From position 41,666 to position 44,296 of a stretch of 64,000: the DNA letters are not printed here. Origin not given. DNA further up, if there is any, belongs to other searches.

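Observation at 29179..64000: Candidate undescribed system: a secretin/type-IV-filament machine physically merged with glycan synthesis and glycan-binding proteins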

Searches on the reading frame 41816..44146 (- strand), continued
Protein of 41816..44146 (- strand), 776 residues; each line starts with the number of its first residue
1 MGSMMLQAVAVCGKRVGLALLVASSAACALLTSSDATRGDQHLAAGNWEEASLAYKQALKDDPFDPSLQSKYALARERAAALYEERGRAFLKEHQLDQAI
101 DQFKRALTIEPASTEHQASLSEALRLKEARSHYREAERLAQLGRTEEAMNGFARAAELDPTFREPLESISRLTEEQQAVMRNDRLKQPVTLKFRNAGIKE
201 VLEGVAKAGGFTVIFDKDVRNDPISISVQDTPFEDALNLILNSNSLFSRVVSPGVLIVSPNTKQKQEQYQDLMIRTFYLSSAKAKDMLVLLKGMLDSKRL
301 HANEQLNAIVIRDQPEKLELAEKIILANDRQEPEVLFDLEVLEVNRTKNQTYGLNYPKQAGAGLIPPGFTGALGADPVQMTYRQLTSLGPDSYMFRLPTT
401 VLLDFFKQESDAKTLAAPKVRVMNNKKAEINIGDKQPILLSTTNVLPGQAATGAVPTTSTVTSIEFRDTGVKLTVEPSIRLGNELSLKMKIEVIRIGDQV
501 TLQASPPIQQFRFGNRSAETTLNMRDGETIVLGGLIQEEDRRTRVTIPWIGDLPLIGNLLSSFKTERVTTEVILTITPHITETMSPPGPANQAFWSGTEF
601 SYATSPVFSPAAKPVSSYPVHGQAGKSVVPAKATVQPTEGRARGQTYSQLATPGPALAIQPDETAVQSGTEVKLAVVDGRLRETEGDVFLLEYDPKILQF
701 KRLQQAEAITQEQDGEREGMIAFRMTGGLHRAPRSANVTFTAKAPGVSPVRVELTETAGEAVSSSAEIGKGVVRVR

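Call 74: find_encoding_contigs(protein=P0301, flank=10000, max_places=1)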
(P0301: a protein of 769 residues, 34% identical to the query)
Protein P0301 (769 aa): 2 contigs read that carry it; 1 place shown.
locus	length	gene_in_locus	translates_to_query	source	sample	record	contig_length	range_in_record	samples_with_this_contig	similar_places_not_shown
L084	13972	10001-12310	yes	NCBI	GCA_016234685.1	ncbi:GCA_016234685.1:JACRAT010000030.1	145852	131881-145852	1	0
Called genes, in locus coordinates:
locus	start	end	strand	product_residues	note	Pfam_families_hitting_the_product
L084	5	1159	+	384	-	PF02684:LpxB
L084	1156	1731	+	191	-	PF01351:RNase_HII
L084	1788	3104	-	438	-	PF22046:FabMG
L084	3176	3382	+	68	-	-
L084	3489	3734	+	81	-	-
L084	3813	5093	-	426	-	-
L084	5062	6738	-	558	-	PF00437:T2SSE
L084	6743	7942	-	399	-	PF00482:T2SSF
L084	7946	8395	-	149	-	PF07963:N_methyl, PF08334:T2SSG, PF22434:PilW_C (weak)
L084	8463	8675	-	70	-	-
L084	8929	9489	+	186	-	-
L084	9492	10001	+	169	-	-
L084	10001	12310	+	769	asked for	PF14559:TPR_19 (faint), PF07660:STN, PF03958:Secretin_N (weak), PF00263:Secretin, PF00963:Cohesin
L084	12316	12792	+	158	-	PF07963:N_methyl (weak)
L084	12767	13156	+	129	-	PF07963:N_methyl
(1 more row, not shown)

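Call 77: find_encoding_contigs(protein=P0391, flank=10000, max_places=1)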
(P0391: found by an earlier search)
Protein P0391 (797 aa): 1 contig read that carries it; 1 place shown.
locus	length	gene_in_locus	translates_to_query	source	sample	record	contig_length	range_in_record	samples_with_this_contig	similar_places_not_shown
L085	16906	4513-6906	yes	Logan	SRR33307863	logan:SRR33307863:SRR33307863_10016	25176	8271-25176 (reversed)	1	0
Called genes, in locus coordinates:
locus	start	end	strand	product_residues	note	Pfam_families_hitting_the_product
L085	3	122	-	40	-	?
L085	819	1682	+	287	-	PF13623:SurA_N_2 (faint), PF09312:SurA_N (weak), PF13624:SurA_N_3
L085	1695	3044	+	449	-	PF14238:DUF4340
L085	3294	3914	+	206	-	-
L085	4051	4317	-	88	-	-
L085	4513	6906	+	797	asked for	PF00515:TPR_1 (faint), PF07719:TPR_2 (faint), PF13414:TPR_11 (faint), PF13428:TPR_14 (faint), PF13432:TPR_16 (faint), PF16344:FecR_C (weak), PF03958:Secretin_N, PF00263:Secretin, +1 more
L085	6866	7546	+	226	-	-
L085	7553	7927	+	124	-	PF07963:N_methyl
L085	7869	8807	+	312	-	PF01476:LysM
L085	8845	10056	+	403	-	PF28597:T2SSF_N, PF00482:T2SSF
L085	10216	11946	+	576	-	PF05157:MshEN, PF00437:T2SSE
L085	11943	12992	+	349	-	-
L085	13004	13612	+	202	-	PF05137:PilN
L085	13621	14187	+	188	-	PF04350:PilO (weak)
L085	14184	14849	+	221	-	-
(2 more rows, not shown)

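Call 78: find_encoding_contigs(protein=P0264, flank=10000, max_places=1)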
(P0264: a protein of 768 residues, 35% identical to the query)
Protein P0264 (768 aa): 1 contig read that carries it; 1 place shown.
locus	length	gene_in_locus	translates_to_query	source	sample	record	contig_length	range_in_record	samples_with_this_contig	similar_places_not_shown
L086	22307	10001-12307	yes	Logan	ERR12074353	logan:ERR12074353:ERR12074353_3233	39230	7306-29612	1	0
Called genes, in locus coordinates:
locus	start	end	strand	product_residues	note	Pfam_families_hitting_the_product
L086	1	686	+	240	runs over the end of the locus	PF00535:Glycos_transf_2, PF13641:Glyco_tranf_2_3 (weak)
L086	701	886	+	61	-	-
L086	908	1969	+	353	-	PF01436:NHL (faint), PF01731:Arylesterase (faint), PF06739:SBBP (faint), PF25021:TEN_NHL (faint), PF08450:SGL (weak), PF17170:DUF5128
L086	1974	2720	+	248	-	PF09699:Paired_CXXCH_1 (faint)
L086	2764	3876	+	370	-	PF13435:Cytochrome_C554 (faint), PF14522:Cytochrome_C7 (faint), PF14537:Cytochrom_c3_2 (faint), PF09699:Paired_CXXCH_1 (weak)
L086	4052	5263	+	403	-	PF00482:T2SSF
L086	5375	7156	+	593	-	PF05157:MshEN, PF00437:T2SSE, PF25199:nSTAND_NTPase5 (faint)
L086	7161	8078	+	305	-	PF11104:PilM_2 (faint)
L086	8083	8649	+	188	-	PF05137:PilN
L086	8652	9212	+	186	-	PF04350:PilO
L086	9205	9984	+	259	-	-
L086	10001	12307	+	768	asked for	PF00515:TPR_1 (faint), PF07719:TPR_2 (faint), PF13414:TPR_11 (faint), PF13428:TPR_14 (faint), PF13432:TPR_16 (faint), PF03958:Secretin_N (weak), PF00263:Secretin, PF00963:Cohesin, +2 more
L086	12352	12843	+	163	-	PF07963:N_methyl (weak)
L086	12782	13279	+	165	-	PF07963:N_methyl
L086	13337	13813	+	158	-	-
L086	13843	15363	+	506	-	PF00672:HAMP, PF00512:HisKA, PF02518:HATPase_c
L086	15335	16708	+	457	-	PF00072:Response_reg, PF00158:Sigma54_activat, PF14532:Sigma54_activ_2, PF07728:AAA_5 (weak), PF25601:AAA_lid_14, PF02954:HTH_8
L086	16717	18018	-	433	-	PF00374:NiFeSe_Hases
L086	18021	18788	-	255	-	PF01058:Oxidored_q6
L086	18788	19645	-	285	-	PF00970:FAD_binding_6 (weak), PF00175:NAD_binding_1, PF10418:DHODB_Fe-S_bind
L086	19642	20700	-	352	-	PF12838:Fer4_7 (faint), PF13187:Fer4_9 (faint), PF13484:Fer4_16 (faint), PF13534:Fer4_17 (faint), PF00037:Fer4 (faint), PF17179:Fer4_22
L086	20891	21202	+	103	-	PF00829:Ribosomal_L21p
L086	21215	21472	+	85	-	PF01016:Ribosomal_L27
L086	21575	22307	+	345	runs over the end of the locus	PF01018:GTP1_OBG, PF00009:GTP_EFTU (faint), PF01926:MMR_HSR1, PF02421:FeoB_N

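Call 79: find_encoding_contigs(protein=P0276, flank=10000, max_places=1)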
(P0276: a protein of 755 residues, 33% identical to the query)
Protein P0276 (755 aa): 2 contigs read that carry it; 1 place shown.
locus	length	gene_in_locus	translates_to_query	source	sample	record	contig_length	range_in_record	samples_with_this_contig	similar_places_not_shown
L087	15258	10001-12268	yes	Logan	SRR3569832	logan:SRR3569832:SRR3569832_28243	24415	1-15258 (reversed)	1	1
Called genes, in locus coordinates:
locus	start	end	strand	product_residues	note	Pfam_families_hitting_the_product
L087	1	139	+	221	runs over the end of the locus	-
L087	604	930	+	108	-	-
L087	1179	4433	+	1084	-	PF16640:Big_3_5 (faint), PF07495:Y_Y_Y (faint), PF19077:Big_13 (faint), PF24421:Ig_J (faint), PF17957:Big_7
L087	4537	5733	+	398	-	PF28597:T2SSF_N (weak), PF00482:T2SSF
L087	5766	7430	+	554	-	PF05157:MshEN, PF00437:T2SSE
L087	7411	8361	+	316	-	-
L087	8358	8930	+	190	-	PF05137:PilN (weak)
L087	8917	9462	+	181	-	PF04350:PilO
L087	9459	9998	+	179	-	-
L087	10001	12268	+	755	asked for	PF07719:TPR_2 (faint), PF03958:Secretin_N, PF00263:Secretin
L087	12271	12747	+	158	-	PF07963:N_methyl (weak)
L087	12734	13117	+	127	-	PF07963:N_methyl (weak)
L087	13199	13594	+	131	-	PF08334:T2SSG, PF22434:PilW_C (weak)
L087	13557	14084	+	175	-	-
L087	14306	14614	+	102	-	-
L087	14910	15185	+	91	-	-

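Call 82: find_homologous_proteins(query=P0264, max_evalue=1e-20)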
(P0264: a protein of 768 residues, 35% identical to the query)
Query P0264 (768 aa): 1312 proteins with E <= 1e-20 among 8000 candidates; the best 120 are listed.
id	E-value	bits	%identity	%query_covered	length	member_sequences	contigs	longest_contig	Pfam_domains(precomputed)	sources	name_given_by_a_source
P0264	0.0e+0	1662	100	100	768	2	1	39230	PF14559.13,PF13414.13,PF00963.25,PF00515.35,PF03958.23,PF13432.13,PF00263.27,PF07660.20,PF13428.13,PF07719.24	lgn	-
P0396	0.0e+0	1473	88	100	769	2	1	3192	PF13414.13,PF00963.25,PF00515.35,PF03958.23,PF13432.13,PF00263.27,PF07660.20,PF07719.24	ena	-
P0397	0.0e+0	1392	83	100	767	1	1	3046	PF13414.13,PF00963.25,PF00515.35,PF03958.23,PF13432.13,PF00263.27,PF07660.20,PF13428.13,PF13181.13,PF07719.24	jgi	-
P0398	0.0e+0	1350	80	100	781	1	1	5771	PF13414.13,PF00963.25,PF00515.35,PF03958.23,PF13424.13,PF13432.13,PF00263.27,PF07660.20,PF07719.24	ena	-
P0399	0.0e+0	1307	77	100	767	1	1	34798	PF14559.13,PF13414.13,PF00963.25,PF00515.35,PF03958.23,PF13432.13,PF00263.27,PF07660.20,PF13428.13,PF07719.24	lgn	-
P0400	0.0e+0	1298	77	100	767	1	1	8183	PF13414.13,PF00963.25,PF00515.35,PF03958.23,PF13432.13,PF00263.27,PF07660.20,PF13428.13,PF07719.24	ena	-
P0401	0.0e+0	1275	75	100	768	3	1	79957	PF13414.13,PF00963.25,PF00515.35,PF03958.23,PF13432.13,PF00263.27,PF07660.20,PF13428.13,PF07719.24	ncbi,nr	ncbi:MAG: cohesin domain-containing protein [bacterium]|nr:cohesin domain-containing protein [bacter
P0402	0.0e+0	1094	66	99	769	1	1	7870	PF14559.13,PF13414.13,PF00963.25,PF00515.35,PF03958.23,PF00263.27,PF07660.20,PF07719.24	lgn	-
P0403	0.0e+0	1077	64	100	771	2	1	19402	PF14559.13,PF13414.13,PF00963.25,PF00515.35,PF03958.23,PF13432.13,PF00263.27,PF07660.20,PF07719.24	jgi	-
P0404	0.0e+0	1054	63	99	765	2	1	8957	PF13414.13,PF00963.25,PF00515.35,PF03958.23,PF13432.13,PF00263.27,PF07660.20,PF07719.24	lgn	-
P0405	0.0e+0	1048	66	96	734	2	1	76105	PF13414.13,PF00963.25,PF00515.35,PF03958.23,PF00263.27,PF07660.20,PF07719.24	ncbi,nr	ncbi:MAG: cohesin domain-containing protein [Deltaproteobacteria bacterium]|nr:cohesin domain-contai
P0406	0.0e+0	1026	62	99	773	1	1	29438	PF16344.11,PF13414.13,PF00963.25,PF00515.35,PF03958.23,PF13432.13,PF00263.27,PF07660.20,PF13428.13,PF07719.24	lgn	-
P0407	4.7e-279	946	57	100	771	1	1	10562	PF16344.11,PF14559.13,PF13414.13,PF00963.25,PF00515.35,PF03958.23,PF00263.27,PF07660.20,PF13428.13,PF07719.24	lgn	-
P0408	1.5e-264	898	68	78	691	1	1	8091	PF13414.13,PF00515.35,PF03958.23,PF13432.13,PF00263.27,PF07660.20,PF07719.24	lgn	-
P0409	4.5e-258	876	67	77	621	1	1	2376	PF13414.13,PF00515.35,PF03958.23,PF13424.13,PF13432.13,PF00263.27,PF07660.20,PF13428.13,PF07719.24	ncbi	-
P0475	1.8e-171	590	44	77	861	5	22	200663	PF13414.13,PF00515.35,PF03958.23,PF13432.13,PF00263.27,PF07660.20,PF13428.13,PF07719.24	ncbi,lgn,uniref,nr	ncbi:type II and III secretion system protein [Geobacter metallireducens RCH3]|uniref:secretin and T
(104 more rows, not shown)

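Call 84: find_encoding_contigs(protein=P0475, flank=10000, max_places=1)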
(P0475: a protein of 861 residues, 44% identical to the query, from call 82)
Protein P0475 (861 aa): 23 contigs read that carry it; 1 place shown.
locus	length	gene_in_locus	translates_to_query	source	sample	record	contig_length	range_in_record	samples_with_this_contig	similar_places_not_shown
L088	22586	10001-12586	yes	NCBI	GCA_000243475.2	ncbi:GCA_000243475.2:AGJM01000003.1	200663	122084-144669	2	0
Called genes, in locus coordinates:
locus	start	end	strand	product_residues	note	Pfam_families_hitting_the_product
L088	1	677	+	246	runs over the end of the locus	PF00535:Glycos_transf_2, PF13641:Glyco_tranf_2_3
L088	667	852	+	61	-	-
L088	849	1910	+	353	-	-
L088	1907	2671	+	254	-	PF14522:Cytochrome_C7 (faint), PF09699:Paired_CXXCH_1 (faint)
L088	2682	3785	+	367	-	PF14522:Cytochrome_C7 (faint), PF14537:Cytochrom_c3_2 (faint), PF09699:Paired_CXXCH_1 (weak), PF22113:Mtrc-MtrF_II-IV_dom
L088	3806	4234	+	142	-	-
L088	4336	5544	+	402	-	PF00482:T2SSF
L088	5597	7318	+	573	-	PF05157:MshEN, PF00437:T2SSE, PF25199:nSTAND_NTPase5 (weak)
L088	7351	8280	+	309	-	PF11104:PilM_2 (weak)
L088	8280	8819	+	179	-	PF05137:PilN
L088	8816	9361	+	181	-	PF04350:PilO (weak)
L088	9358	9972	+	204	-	-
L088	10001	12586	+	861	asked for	PF07719:TPR_2 (faint), PF13428:TPR_14 (faint), PF13432:TPR_16 (faint), PF00515:TPR_1 (faint), PF13414:TPR_11 (faint), PF07660:STN (weak), PF03958:Secretin_N (weak), PF00263:Secretin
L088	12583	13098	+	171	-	-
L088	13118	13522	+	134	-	PF07963:N_methyl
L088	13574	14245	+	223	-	PF00005:ABC_tran, PF02463:SMC_N (weak), PF13304:AAA_21 (faint)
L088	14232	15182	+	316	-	PF18075:FtsX_ECD, PF02687:FtsX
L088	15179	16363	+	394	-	PF01551:Peptidase_M23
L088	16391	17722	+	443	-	PF22694:CtpB_N-like, PF00595:PDZ, PF13180:PDZ_2, PF17820:PDZ_6, PF03572:Peptidase_S41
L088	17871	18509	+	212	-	PF03704:BTAD (weak)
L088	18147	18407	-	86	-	-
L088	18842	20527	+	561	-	PF01469:Pentapeptide_2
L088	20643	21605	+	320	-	PF04748:Polysacc_deac_2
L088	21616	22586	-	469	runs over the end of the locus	PF01656:CbiA, PF10609:ParA (weak), PF13614:AAA_31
